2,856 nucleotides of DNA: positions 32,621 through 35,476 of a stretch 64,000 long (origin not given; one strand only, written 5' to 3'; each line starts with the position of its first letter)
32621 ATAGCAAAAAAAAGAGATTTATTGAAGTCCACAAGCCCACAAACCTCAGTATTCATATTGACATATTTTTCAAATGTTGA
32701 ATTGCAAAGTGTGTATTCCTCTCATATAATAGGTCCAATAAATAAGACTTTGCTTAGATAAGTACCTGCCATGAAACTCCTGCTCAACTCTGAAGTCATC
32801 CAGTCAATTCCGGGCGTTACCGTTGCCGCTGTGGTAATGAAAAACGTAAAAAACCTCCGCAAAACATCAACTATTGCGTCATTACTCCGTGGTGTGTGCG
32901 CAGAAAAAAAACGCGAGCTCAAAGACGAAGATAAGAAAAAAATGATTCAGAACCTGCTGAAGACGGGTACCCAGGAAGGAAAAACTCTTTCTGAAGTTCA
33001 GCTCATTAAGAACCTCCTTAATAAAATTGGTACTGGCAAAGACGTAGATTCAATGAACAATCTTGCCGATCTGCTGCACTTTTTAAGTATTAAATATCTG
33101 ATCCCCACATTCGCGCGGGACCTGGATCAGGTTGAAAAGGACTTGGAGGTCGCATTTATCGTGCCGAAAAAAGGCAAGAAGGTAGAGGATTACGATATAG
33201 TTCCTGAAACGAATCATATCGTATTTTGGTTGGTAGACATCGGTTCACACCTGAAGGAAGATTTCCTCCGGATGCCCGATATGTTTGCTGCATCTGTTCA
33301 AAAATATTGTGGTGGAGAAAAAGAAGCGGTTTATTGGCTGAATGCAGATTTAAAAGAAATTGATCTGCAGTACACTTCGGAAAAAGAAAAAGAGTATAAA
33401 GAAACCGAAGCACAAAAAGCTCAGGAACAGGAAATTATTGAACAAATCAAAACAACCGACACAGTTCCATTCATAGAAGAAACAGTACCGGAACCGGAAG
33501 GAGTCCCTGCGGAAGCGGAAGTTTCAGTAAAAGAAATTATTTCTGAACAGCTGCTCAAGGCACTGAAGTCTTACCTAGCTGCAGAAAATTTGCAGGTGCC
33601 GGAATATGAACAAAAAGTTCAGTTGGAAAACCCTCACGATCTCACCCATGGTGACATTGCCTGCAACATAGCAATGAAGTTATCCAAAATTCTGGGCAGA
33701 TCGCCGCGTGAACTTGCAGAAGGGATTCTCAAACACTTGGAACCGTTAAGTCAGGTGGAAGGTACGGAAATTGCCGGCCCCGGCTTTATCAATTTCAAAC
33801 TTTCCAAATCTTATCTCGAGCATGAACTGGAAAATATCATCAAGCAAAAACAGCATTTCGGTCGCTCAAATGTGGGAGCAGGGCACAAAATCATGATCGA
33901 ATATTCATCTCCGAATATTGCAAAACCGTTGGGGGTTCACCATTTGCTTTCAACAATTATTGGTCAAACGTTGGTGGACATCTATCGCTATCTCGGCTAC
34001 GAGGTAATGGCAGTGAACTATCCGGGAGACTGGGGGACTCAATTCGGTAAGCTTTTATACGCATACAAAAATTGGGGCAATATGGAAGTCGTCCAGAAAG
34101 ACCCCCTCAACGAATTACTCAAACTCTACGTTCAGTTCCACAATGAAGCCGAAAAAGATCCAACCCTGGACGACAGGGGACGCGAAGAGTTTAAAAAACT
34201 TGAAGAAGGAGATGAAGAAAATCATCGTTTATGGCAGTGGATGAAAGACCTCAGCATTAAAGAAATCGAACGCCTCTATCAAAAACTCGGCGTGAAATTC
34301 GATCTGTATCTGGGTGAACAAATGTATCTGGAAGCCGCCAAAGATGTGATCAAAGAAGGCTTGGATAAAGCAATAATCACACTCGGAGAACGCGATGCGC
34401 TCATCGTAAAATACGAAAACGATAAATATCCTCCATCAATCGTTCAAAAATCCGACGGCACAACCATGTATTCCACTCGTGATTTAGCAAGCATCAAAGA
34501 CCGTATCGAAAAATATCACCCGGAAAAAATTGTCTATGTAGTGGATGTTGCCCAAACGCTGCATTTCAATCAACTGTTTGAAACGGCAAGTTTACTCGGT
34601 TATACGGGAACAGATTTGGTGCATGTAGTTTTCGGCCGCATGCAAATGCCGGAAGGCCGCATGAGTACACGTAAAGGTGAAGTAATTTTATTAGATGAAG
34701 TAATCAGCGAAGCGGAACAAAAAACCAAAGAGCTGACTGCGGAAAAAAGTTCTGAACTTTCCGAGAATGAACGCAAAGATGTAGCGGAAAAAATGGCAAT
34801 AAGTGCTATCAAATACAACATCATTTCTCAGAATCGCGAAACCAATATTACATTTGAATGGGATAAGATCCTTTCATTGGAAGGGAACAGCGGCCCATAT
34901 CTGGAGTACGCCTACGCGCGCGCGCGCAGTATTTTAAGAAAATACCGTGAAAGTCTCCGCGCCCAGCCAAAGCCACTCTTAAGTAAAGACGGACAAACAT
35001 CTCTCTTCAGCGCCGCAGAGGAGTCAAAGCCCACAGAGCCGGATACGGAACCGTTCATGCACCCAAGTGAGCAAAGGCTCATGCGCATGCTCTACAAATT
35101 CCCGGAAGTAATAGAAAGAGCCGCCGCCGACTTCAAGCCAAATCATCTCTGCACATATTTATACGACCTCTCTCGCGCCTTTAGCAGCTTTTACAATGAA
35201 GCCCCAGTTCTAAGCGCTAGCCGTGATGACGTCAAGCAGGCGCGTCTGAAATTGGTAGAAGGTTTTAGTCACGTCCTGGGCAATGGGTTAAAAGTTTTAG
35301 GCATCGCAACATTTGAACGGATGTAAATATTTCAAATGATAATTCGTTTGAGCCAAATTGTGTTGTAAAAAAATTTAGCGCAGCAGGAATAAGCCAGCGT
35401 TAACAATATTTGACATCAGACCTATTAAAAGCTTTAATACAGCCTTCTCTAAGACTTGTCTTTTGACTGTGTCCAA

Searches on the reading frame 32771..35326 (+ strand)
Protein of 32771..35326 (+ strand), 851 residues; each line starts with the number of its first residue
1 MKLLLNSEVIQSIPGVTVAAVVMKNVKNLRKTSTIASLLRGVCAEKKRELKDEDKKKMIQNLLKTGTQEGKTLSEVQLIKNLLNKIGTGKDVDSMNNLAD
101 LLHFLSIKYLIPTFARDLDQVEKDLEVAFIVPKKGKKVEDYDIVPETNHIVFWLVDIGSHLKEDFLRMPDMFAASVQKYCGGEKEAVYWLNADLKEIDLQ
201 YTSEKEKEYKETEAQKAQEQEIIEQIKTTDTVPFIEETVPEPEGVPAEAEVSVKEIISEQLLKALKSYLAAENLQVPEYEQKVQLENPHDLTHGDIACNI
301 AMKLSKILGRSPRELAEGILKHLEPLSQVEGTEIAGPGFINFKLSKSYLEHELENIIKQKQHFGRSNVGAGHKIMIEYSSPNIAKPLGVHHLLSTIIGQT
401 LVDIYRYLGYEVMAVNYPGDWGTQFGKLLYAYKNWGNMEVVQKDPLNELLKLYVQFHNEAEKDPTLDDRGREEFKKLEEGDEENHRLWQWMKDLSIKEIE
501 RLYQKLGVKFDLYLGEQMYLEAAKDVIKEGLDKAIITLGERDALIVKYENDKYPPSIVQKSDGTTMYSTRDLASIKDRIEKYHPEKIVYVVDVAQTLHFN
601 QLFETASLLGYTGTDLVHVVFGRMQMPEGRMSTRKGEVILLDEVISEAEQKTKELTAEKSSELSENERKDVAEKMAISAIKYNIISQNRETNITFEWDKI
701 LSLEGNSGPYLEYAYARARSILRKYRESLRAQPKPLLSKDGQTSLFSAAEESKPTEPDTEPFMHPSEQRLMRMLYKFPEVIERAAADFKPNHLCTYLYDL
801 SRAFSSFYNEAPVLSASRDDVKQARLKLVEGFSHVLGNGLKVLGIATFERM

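Call 7: search_protein_families(library=ncbifam, proteins=[window:32771-35326:+], max_evalue=0.001)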
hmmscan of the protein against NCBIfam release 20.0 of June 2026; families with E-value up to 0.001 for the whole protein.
window:32771-35326:+ (851 aa): 4 families
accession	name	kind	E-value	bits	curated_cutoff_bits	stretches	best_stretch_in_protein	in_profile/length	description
TIGR00456.1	argS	equivalog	1.8e-146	488.8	261.65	2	262-728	6-469/569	arginine--tRNA ligase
NF002447.0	PRK01611.3-4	equivalog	5.8e-85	285.9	460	2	563-851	339-613/613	arginine--tRNA ligase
NF002446.0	PRK01611.3-3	equivalog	1.5e-83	281.2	399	2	472-851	266-636/636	arginine--tRNA ligase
NF045898.1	ArgS_rel_codon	equivalog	1.9e-31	109.7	340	2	258-375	7-123/327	ArgS-related anticodon-binding protein NrtL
